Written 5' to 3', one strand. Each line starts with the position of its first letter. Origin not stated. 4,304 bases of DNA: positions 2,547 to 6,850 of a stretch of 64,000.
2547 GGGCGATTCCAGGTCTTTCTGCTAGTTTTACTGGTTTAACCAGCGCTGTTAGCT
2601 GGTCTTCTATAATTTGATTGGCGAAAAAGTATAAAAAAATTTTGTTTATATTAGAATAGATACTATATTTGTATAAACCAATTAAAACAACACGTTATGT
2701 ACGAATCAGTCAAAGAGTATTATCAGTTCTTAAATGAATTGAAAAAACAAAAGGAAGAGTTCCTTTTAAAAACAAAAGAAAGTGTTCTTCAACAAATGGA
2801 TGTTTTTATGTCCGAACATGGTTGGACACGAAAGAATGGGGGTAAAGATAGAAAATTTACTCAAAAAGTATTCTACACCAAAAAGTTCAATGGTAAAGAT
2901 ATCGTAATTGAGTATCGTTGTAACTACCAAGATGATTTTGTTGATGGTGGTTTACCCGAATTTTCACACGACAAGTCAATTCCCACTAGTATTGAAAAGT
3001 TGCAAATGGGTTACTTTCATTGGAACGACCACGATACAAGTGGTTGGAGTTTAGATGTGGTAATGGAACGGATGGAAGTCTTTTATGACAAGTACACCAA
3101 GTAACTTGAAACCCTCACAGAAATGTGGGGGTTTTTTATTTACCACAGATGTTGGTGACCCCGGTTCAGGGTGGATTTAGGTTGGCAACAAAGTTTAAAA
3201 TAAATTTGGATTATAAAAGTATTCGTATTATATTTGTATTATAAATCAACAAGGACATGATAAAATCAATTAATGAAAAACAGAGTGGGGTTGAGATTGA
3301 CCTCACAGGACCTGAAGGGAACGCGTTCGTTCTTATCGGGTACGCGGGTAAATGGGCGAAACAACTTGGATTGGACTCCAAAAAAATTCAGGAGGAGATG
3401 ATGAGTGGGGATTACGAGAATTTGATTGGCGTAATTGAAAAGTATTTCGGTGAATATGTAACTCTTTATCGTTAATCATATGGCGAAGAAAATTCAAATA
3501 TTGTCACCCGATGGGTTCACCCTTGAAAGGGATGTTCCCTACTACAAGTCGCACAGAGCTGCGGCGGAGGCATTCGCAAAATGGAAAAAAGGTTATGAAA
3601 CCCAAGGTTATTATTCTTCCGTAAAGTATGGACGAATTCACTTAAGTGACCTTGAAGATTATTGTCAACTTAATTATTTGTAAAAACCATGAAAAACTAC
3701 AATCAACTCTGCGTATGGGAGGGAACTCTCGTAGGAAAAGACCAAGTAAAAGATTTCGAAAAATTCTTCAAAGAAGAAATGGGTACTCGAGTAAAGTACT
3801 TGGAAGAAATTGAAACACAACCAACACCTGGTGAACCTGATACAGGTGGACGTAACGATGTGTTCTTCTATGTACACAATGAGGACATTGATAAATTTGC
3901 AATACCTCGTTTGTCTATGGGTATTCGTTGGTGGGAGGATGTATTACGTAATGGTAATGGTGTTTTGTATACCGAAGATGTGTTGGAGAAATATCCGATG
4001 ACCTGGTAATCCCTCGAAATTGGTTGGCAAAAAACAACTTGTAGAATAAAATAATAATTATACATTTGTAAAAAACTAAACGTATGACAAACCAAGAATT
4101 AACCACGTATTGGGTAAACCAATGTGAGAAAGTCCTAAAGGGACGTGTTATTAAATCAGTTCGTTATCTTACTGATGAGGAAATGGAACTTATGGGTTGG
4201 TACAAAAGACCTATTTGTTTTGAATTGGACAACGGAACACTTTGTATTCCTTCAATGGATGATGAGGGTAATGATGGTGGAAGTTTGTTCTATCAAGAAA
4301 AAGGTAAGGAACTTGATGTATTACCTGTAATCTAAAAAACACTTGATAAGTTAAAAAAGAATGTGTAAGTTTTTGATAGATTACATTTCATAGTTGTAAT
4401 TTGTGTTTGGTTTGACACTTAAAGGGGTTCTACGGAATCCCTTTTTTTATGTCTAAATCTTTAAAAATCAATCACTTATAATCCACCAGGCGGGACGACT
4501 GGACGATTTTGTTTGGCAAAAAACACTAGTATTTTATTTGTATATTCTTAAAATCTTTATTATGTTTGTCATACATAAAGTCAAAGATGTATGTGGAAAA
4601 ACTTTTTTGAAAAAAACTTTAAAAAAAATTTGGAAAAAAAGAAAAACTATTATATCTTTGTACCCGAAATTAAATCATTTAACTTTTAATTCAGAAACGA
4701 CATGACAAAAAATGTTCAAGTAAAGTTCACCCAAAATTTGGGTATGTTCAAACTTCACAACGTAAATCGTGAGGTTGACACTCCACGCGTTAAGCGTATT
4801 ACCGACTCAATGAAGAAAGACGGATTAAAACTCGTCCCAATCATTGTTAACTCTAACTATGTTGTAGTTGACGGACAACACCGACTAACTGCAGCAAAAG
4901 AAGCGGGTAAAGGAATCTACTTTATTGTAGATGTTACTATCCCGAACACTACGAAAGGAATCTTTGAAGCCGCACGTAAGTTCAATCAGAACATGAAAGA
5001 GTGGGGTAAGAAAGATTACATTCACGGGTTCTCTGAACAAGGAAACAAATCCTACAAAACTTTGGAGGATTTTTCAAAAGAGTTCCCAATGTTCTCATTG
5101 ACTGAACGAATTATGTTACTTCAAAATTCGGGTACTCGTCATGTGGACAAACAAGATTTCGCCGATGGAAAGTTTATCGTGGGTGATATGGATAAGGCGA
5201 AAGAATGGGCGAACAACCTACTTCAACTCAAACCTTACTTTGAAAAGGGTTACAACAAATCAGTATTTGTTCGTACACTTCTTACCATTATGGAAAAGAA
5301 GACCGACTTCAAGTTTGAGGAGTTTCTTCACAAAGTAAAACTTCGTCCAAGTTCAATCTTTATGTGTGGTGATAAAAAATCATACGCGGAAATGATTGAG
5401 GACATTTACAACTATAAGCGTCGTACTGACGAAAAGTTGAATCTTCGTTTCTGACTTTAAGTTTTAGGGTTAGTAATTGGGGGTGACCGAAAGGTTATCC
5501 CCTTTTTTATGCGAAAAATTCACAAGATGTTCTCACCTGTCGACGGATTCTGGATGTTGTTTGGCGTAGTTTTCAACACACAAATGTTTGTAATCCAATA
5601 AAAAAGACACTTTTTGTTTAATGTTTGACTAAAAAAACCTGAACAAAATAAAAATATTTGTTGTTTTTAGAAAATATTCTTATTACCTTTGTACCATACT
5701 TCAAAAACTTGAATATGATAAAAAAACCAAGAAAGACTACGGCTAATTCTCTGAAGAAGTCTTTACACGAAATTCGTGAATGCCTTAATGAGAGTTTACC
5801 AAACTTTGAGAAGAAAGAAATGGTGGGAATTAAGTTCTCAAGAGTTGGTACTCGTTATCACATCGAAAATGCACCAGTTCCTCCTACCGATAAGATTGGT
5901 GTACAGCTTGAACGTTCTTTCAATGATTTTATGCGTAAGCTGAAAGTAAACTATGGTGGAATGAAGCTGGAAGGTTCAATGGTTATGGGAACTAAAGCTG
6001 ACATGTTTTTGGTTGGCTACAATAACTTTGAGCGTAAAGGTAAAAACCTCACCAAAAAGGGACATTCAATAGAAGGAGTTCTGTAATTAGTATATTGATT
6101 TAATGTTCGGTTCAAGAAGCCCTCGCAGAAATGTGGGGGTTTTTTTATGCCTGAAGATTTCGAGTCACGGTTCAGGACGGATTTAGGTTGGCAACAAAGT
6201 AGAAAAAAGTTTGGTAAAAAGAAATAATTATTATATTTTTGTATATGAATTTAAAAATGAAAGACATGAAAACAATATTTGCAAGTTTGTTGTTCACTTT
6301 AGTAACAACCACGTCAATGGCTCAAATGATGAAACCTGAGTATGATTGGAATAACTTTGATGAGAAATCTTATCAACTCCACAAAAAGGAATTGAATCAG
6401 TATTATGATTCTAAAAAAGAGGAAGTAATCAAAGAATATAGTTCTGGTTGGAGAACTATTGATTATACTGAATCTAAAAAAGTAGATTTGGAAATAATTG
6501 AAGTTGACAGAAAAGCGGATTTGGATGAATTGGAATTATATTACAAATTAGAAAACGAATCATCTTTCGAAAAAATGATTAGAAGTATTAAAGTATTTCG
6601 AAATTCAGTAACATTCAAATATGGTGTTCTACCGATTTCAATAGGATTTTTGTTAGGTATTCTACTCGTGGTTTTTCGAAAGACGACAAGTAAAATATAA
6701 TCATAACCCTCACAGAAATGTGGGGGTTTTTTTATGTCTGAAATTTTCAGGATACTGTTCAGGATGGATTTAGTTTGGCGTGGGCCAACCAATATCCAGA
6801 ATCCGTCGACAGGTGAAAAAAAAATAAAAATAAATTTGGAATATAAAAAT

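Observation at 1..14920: Polar 13-bp motif marks only the early block and sits at a fixed distance from host-type promoters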

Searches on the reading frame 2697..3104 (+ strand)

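Call 29: search_protein_families(library=pfam, proteins=[window:2697-3104:+], max_evalue=1)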
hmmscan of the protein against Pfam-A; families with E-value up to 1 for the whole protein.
window:2697-3104:+ (135 aa): 2 families
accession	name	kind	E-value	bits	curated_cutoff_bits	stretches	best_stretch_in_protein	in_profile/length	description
PF08439.15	Peptidase_M3_N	-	0.051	14.2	25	1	4-39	19-54/70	Oligopeptidase F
PF16143.10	DUF4851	-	0.084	12.8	25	1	53-95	134-176/189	Domain of unknown function (DUF4851)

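Call 36: search_protein_families(library=phrogs, proteins=[window:2697-3104:+], max_evalue=0.01)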
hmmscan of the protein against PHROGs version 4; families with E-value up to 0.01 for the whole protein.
window:2697-3104:+ (135 aa): 0 families

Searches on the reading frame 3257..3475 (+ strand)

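Call 29: search_protein_families(library=pfam, proteins=[window:3257-3475:+], max_evalue=1)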
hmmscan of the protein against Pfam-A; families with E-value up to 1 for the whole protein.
window:3257-3475:+ (72 aa): 1 family
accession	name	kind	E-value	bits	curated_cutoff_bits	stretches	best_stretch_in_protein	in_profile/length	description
PF00467.35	KOW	-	0.11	12.8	22.3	0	49-67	8-26/32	KOW motif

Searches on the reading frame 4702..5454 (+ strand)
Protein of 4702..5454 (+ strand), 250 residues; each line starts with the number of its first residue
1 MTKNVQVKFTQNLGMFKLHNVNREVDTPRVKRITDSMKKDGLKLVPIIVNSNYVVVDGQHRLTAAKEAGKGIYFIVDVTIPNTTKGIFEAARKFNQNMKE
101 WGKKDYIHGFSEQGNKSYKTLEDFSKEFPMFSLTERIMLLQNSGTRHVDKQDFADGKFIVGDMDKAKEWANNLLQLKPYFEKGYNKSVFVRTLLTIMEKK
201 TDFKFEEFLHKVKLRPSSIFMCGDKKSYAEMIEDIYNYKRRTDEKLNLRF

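Call 10: search_protein_families(library=pfam, proteins=[window:4702-5454:+], max_evalue=0.01)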
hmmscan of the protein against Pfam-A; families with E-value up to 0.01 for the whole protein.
window:4702-5454:+ (250 aa): 1 family
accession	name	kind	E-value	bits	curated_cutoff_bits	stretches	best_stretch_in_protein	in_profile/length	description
PF03235.19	GmrSD_N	-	0.00034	21.2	33.2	1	47-129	46-122/199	GmrSD restriction endonuclease, N-terminal domain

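Call 36: search_protein_families(library=phrogs, proteins=[window:4702-5454:+], max_evalue=0.01)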
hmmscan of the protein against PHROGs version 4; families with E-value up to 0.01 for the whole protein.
window:4702-5454:+ (250 aa): 15 families
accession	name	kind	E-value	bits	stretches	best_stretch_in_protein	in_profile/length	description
phrog_12305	-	DNA, RNA and nucleotide metabolism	2.3e-21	77.1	1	5-245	8-241/271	ParB-like partition protein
phrog_1033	-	DNA, RNA and nucleotide metabolism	3.3e-08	34.7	1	21-94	47-124/334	ParB-like partition protein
phrog_3264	-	DNA, RNA and nucleotide metabolism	1.1e-06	29.5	1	20-73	62-114/337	ParB-like partition protein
phrog_4715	-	DNA, RNA and nucleotide metabolism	2e-06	27.5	1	20-69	161-213/630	ParB-like partition protein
phrog_7405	-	unknown function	3.2e-06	28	1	15-71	31-91/250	-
phrog_2859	-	unknown function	8.9e-06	24.9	1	12-117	372-477/740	-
phrog_498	-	other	1.5e-05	24.7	1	23-70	51-99/633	DNA methyltransferase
phrog_940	-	DNA, RNA and nucleotide metabolism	2.5e-05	24.7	1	5-76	4-75/388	nuclease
phrog_8071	-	DNA, RNA and nucleotide metabolism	3.3e-05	24.3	1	19-69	18-68/389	ParB-like partition protein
phrog_5931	-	unknown function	0.00012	22.7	1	17-81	25-91/282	-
phrog_620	-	DNA, RNA and nucleotide metabolism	0.00016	22.8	1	22-69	25-70/217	ParB-like partition protein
phrog_2159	-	DNA, RNA and nucleotide metabolism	0.00029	21.3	1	25-67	79-124/365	ParB-like partition protein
phrog_6218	-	DNA, RNA and nucleotide metabolism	0.0021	18.2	1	19-69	18-70/506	ParB-like partition protein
phrog_723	-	DNA, RNA and nucleotide metabolism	0.0034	18.2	0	29-69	32-77/223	ParB-like partition protein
phrog_18056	-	DNA, RNA and nucleotide metabolism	0.0039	17.1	1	29-71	24-65/387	ParB-like partition nuclease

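Call 48: find_homologous_proteins(query=window:4702-5454:+, max_evalue=0.001)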
Query window:4702-5454:+ (250 aa): 300 proteins with E <= 0.001 among 414 candidates; the best 120 are listed.
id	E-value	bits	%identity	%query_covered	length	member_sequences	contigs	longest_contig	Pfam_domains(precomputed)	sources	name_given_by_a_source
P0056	1.3e-156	537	96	99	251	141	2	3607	-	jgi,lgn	jgi:ParB-like nuclease domain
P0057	5.4e-151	519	93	99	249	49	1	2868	-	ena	-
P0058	1.9e-148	511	92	99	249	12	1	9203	-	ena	-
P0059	2.3e-142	491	88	99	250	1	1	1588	-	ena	-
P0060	3.4e-142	490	88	99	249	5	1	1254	-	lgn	-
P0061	2.6e-139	481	84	100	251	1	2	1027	-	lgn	-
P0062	1.7e-135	468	83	99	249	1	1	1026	-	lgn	-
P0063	1.1e-123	430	86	94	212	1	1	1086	-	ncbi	-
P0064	2.8e-119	415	75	99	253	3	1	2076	-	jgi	jgi:hypothetical protein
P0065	2.6e-114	399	71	99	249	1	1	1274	-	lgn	-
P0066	9.9e-111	387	69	99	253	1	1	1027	-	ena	-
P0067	1.5e-110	387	70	99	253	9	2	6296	-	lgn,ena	-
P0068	1.1e-109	384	69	99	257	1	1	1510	-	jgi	jgi:hypothetical protein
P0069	4.6e-109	382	69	99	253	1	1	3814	-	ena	-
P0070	1.4e-108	380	68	99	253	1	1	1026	-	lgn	-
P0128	2.0e-87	311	56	100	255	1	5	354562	-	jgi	jgi:hypothetical protein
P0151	2.3e-81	291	53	100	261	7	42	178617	-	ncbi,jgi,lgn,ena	jgi:hypothetical protein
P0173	6.5e-74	267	49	100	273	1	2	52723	-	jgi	jgi:hypothetical protein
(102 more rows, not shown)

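Call 49: find_encoding_contigs(protein=P0128, flank=10000, max_places=2)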
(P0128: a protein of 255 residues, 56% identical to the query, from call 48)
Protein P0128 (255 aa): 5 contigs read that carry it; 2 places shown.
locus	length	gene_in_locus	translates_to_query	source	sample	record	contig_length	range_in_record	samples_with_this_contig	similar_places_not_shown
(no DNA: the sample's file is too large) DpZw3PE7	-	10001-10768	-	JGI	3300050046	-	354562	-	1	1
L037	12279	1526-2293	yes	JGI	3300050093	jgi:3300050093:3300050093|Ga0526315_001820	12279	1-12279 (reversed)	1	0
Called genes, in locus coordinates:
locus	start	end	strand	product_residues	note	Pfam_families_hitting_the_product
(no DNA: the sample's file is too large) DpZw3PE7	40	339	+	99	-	-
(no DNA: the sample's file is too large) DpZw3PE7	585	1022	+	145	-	-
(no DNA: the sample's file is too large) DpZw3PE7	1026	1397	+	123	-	PF12957:DUF3846 (weak)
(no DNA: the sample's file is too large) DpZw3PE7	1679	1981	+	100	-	-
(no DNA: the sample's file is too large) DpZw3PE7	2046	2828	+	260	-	-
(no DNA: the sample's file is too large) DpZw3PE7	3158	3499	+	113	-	-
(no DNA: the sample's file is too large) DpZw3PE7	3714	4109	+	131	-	-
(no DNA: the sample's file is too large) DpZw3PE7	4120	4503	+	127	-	-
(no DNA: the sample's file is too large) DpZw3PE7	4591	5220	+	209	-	-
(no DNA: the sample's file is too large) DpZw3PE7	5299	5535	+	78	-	-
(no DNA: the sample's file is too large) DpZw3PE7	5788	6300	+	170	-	-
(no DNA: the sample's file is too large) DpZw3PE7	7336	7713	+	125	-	-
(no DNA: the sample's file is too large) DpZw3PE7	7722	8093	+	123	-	-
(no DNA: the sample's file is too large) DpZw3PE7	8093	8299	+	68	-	-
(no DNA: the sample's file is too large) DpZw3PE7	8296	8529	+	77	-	-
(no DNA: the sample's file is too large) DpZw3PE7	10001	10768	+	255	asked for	-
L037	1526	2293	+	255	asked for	-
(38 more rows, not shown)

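Call 50: find_encoding_contigs(protein=P0173, flank=10000, max_places=2)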
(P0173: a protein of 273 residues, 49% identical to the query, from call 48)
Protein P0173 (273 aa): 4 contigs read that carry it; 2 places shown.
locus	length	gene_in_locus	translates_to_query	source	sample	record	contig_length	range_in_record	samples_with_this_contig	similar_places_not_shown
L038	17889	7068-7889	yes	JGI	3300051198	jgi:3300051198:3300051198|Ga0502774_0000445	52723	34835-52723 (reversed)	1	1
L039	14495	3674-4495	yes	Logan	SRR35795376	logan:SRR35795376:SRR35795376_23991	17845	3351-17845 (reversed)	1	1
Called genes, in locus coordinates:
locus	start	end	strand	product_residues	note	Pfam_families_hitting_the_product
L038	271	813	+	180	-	-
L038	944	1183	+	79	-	-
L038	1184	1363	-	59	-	-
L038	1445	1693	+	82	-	-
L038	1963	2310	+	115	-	-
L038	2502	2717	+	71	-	-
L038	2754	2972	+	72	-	-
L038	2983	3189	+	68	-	-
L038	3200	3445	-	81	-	-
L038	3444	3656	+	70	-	-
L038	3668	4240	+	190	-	-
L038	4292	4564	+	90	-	-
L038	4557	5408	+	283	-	PF06067:DUF932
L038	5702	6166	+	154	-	-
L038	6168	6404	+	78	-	PF08410:DUF1737 (weak)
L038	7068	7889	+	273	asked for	-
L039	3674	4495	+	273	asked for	-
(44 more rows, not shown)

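Call 51: find_encoding_contigs(protein=P0151, flank=10000, max_places=2)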
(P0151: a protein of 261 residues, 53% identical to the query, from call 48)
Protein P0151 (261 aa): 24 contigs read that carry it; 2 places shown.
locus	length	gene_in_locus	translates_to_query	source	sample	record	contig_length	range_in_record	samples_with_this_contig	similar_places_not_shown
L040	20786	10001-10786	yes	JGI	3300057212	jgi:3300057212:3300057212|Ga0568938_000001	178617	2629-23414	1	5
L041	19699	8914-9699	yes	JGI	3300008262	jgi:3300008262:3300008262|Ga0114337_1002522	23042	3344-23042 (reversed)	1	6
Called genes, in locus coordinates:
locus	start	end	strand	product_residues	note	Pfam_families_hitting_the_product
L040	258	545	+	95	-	PF21831:DUF6891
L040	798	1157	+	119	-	-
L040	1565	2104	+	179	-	-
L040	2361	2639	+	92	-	-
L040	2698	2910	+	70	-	-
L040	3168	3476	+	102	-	-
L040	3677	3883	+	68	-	-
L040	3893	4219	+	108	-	-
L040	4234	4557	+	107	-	-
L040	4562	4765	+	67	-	-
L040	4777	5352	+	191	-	-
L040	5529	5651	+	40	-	-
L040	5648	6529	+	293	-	PF06067:DUF932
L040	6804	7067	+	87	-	-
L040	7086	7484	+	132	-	PF21866:DUF6915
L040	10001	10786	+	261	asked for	-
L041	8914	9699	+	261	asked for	-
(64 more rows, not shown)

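Call 61: predict_structure(alignment_id=A2)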
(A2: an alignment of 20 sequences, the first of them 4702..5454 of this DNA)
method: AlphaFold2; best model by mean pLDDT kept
length: 250 residues; sequences in the alignment: 20
mean_pLDDT: 89.5   pTM: 0.81
mean pLDDT of the five models: 89.5, 88.6, 86.6, 85.8, 84.8
residues with pLDDT >= 90: 170; 70-90: 67; 50-70: 11; < 50: 2
segments of 3 or more residues with pLDDT < 50: none
pLDDT, mean of each block of 10 residues (from residue 1): 74 93 77 92 90 93 93 94 92 84 90 95 95 94 87 92 97 90 75 94 94 87 85 93 88
secondary structure, 60 per line:
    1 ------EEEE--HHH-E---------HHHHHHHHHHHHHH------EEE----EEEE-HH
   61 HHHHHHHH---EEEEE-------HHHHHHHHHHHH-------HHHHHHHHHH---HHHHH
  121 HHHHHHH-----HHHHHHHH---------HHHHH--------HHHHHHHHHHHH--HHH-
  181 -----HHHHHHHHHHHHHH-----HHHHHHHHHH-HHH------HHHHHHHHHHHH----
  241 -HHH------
elements in order: E7-10 H27-40 E47-49 E54-57 H59-68 E72-76 H84-95 H103-112 H116-127 H133-140 H150-154 H163-174 H186-199 H205-214 H225-236

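Call 65: fold_search(model_id=the predicted structure, library=pdb)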
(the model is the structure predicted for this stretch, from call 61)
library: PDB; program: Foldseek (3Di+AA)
matches with E <= 10: 476; with E <= 0.001: 9
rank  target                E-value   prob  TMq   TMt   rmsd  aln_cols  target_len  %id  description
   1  5k5d_B                6.9e-05  1.00  0.40  0.40  10.5       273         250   18  Structure of the C2221 form of Pnob8-like ParB-N domain (released 2016-06-15)
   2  5k5d_A                1.6e-04  1.00  0.40  0.40  11.1       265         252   17  Structure of the C2221 form of Pnob8-like ParB-N domain (released 2016-06-15)
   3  7bnr_A                2.5e-04  1.00  0.32  0.40  15.1       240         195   17  Crystal structure of a ParB Q52A mutant from Myxococcus xanthus bound to CTPyS (released 2021-09-08)
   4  5k5d_C                6.9e-04  1.00  0.42  0.42  10.0       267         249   18  Structure of the C2221 form of Pnob8-like ParB-N domain (released 2016-06-15)
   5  7bm8_A                7.6e-04  1.00  0.33  0.44  11.5       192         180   13  Crystal structure of the C-terminally truncated chromosome-partitioning protein ParB from Caulobacter crescentus compl (released 2021-04-28)
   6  7bnk_B                8.0e-04  1.00  0.32  0.41  15.4       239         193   16  Crystal structure of ParB from Myxococcus xanthus bound to CDP and Monothiophosphate (released 2021-09-08)
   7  8qa9_A                8.4e-04  1.00  0.32  0.38   8.6       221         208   17  Crystal structure of the RK2 plasmid encoded co-complex of the C-terminally truncated transcriptional repressor protei (released 2024-02-21)
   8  7ol9_B                9.3e-04  1.00  0.31  0.38  12.7       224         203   14  Crystal structure of C-terminally truncated Bacillus subtilis nucleoid occlusion protein (Noc) complexed to the Noc-bi (released 2022-03-09)
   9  6sdk_B                9.7e-04  1.00  0.33  0.41  15.7       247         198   16  Crystal structure of bacterial ParB dimer bound to CDP (released 2019-10-23)
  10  5k5a                  1.0e-03  1.00  0.36  0.33  12.4       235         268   14  Structure of the pNOB8-like ParB N-domain (released 2016-06-15)
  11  6sdk_A                1.1e-03  1.00  0.32  0.39  15.7       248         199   16  Crystal structure of bacterial ParB dimer bound to CDP (released 2019-10-23)
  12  7bnk_A                1.1e-03  1.00  0.32  0.41  15.3       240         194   16  Crystal structure of ParB from Myxococcus xanthus bound to CDP and Monothiophosphate (released 2021-09-08)
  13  8qa9_B                1.1e-03  1.00  0.32  0.37   8.9       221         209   17  Crystal structure of the RK2 plasmid encoded co-complex of the C-terminally truncated transcriptional repressor protei (released 2024-02-21)
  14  7bnr_B                1.3e-03  1.00  0.30  0.37  15.5       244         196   16  Crystal structure of a ParB Q52A mutant from Myxococcus xanthus bound to CTPyS (released 2021-09-08)
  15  7ng0                  1.6e-03  1.00  0.32  0.40  15.4       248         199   12  Crystal structure of N- and C-terminally truncated Geobacillus thermoleovorans nucleoid occlusion protein Noc (released 2021-02-17)
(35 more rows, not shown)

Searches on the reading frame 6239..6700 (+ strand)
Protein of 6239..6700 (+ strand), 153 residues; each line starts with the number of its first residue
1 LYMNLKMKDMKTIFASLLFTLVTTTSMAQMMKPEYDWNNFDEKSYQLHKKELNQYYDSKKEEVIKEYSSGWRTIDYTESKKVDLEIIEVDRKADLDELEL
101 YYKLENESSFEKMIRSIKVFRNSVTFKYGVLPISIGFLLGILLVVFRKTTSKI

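Call 29: search_protein_families(library=pfam, proteins=[window:6239-6700:+], max_evalue=1)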
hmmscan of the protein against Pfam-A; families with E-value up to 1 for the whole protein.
window:6239-6700:+ (153 aa): 1 family
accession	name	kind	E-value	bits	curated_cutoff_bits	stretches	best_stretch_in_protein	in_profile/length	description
PF12026.14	CAS_C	-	0.084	13.1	25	1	30-125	6-103/197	Crk-Associated Substrate C-terminal domain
